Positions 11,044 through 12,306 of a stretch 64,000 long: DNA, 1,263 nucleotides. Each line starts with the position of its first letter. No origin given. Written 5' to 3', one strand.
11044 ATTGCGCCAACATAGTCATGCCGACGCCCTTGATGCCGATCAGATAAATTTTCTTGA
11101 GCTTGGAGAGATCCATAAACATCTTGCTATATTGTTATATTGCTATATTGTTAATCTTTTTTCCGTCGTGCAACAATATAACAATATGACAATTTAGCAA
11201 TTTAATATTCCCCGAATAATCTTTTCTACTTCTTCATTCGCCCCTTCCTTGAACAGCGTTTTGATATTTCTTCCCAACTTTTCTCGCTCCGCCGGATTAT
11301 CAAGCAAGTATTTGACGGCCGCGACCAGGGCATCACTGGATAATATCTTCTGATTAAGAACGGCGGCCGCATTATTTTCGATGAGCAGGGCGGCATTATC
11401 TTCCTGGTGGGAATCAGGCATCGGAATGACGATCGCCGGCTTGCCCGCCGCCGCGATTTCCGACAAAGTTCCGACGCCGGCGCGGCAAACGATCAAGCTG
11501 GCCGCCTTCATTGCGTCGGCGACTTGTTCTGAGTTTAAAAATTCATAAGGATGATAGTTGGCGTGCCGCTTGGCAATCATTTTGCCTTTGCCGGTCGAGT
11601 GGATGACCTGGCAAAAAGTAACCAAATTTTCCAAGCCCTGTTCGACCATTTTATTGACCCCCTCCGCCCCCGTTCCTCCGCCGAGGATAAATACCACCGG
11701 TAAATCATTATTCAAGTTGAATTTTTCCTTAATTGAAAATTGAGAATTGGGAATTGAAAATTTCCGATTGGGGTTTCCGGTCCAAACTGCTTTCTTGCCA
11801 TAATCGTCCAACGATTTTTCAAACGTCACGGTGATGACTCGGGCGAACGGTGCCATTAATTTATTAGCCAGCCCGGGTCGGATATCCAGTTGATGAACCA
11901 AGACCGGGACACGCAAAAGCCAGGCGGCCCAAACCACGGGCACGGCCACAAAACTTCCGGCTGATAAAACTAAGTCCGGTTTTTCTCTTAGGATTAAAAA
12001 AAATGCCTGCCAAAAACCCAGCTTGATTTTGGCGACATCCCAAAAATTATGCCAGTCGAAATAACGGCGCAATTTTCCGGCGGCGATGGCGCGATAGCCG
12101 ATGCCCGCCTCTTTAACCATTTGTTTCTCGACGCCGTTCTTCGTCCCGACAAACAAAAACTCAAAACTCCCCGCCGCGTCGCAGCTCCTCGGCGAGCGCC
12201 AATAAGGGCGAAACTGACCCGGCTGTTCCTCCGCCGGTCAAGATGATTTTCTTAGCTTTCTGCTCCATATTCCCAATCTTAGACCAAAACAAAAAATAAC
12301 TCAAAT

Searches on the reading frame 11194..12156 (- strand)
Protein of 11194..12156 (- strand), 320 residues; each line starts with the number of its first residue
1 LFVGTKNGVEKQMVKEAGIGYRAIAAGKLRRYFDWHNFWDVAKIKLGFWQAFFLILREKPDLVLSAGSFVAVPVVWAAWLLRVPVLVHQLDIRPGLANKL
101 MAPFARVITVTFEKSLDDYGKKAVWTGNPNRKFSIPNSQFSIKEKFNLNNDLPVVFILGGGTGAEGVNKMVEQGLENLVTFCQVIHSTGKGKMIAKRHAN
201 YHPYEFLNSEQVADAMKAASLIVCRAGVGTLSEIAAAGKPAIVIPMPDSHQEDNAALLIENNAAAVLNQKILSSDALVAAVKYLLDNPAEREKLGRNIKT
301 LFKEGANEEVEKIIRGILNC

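Call 72: search_protein_families(library=pfam, proteins=[window:11194-12156:-], max_evalue=0.001)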
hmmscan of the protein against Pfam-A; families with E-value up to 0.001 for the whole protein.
window:11194-12156:- (320 aa): 5 families
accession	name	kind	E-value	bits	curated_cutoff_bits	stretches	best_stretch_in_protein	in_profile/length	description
PF04101.22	Glyco_tran_28_C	-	6.3e-28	98.3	22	1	154-304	1-160/166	Glycosyltransferase family 28 C-terminal domain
PF03033.26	Glyco_transf_28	-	1.5e-22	80.6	26.2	1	2-107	31-136/139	Glycosyltransferase family 28 N-terminal domain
PF13579.12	Glyco_trans_4_4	-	0.00019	22.3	29.7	1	15-95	36-107/158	Glycosyl transferase 4-like domain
PF00201.24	UDPGT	-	0.00024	20.5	19.5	1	223-293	345-414/499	UDP-glucoronosyl and UDP-glucosyl transferase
PF13524.12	Glyco_trans_1_2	-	0.00033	21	25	1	231-299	67-126/144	Glycosyl transferase-like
